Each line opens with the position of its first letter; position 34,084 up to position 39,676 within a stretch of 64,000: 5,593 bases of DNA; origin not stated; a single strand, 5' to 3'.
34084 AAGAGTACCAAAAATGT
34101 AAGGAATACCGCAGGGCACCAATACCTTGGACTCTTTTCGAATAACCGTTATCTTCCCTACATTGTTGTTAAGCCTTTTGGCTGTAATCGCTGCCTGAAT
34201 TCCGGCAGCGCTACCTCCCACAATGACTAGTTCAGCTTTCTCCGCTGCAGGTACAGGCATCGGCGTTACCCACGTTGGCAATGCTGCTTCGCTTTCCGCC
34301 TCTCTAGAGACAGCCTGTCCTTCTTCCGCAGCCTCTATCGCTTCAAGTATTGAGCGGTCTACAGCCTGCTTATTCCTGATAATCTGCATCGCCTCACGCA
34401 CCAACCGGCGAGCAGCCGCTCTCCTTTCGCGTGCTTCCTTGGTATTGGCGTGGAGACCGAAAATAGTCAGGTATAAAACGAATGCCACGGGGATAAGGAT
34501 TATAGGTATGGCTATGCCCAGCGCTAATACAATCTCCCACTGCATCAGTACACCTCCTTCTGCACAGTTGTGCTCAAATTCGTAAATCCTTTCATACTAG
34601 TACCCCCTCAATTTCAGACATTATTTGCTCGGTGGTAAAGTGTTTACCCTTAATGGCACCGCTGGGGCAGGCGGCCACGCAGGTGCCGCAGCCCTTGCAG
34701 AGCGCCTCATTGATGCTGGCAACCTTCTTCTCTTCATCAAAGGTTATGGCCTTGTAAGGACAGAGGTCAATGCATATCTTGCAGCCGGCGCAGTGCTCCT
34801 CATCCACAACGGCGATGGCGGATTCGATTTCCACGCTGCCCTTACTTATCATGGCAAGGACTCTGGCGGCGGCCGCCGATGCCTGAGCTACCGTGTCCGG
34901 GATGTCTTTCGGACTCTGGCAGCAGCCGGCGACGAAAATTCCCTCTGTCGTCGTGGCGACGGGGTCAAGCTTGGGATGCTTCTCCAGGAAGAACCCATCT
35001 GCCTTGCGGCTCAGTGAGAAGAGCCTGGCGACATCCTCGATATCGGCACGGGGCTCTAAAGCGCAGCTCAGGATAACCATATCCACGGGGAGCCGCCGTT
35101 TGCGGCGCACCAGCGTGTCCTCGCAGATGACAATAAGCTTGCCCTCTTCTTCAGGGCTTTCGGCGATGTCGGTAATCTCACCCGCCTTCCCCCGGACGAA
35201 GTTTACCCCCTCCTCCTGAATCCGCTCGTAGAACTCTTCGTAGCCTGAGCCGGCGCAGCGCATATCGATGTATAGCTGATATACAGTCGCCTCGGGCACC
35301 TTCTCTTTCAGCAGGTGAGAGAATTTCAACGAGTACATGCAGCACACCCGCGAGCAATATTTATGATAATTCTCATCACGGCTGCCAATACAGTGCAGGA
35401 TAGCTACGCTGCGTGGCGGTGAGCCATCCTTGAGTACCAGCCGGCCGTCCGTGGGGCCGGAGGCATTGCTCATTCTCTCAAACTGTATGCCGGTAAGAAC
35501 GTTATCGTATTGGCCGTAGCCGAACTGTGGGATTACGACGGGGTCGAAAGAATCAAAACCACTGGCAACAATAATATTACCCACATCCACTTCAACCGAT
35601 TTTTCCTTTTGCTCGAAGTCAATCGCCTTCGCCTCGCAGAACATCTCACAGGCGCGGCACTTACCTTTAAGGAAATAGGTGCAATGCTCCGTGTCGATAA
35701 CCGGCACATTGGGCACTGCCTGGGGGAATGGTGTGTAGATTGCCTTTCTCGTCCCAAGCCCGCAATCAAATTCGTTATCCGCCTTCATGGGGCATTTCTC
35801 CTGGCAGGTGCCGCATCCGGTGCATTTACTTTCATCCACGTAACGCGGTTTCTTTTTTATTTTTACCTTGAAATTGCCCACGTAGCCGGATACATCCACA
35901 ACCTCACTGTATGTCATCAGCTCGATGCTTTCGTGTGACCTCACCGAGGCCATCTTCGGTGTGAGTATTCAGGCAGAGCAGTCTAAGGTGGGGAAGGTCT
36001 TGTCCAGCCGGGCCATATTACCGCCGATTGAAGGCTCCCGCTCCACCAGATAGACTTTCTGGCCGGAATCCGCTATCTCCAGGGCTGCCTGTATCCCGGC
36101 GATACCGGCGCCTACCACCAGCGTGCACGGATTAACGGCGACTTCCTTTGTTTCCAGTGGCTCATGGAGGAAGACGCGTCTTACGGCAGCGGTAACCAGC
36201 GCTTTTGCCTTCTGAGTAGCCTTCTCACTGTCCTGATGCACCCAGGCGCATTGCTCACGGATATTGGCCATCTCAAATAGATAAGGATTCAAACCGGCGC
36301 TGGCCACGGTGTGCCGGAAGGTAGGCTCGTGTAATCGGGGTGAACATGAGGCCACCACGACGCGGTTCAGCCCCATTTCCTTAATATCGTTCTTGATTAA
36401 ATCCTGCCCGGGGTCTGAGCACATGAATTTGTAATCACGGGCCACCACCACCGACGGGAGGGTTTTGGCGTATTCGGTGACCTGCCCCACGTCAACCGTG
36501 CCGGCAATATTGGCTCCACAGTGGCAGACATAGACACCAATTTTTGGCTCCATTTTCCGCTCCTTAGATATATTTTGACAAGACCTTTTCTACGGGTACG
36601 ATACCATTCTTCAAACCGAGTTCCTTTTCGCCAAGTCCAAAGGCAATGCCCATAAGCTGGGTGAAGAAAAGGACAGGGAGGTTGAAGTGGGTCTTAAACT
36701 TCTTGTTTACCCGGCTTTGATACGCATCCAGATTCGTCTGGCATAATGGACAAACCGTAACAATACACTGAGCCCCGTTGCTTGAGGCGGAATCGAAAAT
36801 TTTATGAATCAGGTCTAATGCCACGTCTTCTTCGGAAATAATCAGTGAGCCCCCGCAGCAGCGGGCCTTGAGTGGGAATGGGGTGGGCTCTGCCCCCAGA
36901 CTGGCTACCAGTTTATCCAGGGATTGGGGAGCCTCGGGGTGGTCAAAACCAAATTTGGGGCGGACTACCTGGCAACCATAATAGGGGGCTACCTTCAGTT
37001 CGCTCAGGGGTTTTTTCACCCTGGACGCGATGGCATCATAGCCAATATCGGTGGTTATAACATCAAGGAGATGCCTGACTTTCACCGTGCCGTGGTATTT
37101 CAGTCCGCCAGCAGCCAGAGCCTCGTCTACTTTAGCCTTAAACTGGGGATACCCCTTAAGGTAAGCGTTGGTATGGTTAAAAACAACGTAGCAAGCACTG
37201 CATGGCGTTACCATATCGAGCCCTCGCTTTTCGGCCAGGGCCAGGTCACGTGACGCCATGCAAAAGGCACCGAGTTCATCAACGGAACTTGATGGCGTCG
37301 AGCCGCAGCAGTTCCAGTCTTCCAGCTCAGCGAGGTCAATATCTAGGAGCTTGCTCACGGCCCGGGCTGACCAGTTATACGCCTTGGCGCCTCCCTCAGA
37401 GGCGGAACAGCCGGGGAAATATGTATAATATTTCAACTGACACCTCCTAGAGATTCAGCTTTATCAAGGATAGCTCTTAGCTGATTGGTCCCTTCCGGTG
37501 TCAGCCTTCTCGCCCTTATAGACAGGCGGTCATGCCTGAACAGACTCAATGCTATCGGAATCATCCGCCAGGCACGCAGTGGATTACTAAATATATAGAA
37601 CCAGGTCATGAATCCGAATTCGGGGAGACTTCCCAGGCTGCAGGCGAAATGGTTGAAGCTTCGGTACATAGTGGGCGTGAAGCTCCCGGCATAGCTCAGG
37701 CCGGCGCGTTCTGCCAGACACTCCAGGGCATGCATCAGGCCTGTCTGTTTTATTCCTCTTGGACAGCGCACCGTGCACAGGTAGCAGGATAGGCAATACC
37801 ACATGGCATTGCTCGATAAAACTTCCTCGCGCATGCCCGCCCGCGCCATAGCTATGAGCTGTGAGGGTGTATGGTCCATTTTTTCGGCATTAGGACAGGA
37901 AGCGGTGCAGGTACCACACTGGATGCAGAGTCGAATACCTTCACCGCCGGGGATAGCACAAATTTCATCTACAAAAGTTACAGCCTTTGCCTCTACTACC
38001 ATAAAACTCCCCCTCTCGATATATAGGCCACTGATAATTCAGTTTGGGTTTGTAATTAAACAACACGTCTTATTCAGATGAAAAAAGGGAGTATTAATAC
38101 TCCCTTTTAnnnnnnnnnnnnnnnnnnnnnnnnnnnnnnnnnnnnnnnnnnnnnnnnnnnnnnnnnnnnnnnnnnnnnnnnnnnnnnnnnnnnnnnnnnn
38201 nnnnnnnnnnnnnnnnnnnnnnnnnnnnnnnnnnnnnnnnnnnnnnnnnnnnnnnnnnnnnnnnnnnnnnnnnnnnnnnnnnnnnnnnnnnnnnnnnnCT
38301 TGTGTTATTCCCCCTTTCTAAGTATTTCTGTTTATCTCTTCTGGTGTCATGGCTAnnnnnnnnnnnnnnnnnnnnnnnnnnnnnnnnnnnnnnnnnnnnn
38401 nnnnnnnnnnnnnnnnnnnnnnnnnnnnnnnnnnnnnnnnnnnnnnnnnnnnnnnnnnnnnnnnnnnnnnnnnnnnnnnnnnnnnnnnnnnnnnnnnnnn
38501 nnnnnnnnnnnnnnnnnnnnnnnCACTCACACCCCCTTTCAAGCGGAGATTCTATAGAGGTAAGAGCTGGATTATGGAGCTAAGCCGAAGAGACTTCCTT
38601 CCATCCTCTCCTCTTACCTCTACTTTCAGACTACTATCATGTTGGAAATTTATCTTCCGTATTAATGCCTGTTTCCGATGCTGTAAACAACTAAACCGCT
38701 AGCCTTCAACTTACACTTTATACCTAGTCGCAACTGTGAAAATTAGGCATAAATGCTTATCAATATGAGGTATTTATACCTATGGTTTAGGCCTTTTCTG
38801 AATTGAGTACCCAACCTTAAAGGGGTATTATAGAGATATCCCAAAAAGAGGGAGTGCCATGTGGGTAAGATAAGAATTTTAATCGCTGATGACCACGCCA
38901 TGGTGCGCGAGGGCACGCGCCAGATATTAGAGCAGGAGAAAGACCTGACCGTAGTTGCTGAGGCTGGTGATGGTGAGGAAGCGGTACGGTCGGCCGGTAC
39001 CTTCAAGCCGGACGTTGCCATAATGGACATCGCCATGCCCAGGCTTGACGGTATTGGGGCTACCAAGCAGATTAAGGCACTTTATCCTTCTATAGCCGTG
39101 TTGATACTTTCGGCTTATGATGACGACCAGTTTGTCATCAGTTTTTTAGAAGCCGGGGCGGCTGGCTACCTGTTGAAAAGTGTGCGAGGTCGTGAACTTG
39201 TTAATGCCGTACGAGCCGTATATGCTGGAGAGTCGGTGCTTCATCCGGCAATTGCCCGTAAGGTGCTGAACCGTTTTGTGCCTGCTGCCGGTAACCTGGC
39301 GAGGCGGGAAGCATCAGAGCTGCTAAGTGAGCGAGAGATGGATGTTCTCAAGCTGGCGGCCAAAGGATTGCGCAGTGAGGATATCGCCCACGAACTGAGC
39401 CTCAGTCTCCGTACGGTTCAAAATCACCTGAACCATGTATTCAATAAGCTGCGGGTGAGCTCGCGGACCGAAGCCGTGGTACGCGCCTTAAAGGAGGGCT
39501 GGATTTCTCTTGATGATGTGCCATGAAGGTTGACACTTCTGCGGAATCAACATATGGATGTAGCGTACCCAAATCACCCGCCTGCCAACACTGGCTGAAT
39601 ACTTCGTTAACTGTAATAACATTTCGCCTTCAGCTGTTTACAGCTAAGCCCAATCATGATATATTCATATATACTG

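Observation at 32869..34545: A membrane-tethered NAD(P)H-disulfide-oxidoreductase-like flavoprotein inserted between hdrA and mvhD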

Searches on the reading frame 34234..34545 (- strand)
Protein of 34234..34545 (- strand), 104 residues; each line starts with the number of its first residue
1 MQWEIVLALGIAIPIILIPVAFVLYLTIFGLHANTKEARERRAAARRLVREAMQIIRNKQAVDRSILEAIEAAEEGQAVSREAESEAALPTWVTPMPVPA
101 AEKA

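Call 23: search_protein_families(library=ncbifam, proteins=[window:34234-34545:-], max_evalue=10)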
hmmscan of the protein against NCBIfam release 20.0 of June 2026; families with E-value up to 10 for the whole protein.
seq(104 aa): 2 families
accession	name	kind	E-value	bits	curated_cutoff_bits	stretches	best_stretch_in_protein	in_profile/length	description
NF041647.1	ABC_perm_CPBP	equivalog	0.024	13.4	435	1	7-91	23-108/636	ABC transporter permease subunit/CPBP intramembrane protease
TIGR04402.2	mob_CxxC_CxxC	subfamily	0.12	12.7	70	1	7-78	59-131/180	mobilome CxxCx(11)CxxC protein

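Call 24: search_protein_families(library=pfam, proteins=[window:34234-34545:-], max_evalue=10)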
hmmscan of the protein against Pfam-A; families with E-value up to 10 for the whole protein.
seq(104 aa): 1 family
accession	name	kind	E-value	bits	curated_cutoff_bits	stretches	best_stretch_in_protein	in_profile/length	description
PF08391.16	Ly49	-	0.33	11.9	31.5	1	3-63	4-59/119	Ly49-like protein, N-terminal region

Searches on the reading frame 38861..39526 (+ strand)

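Call 17: search_protein_families(library=pfam, proteins=[window:38861-39526:+], max_evalue=0.00001)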
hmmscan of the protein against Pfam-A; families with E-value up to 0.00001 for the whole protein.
window:38861-39526:+ (221 aa): 2 families
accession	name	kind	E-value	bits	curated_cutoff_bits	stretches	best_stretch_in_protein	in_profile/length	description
PF00072.30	Response_reg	-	1.6e-29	102.7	30.2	1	6-118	1-111/111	Response regulator receiver domain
PF00196.25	GerE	-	2.9e-18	65.7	23.5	1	154-209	2-57/57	Bacterial regulatory proteins, luxR family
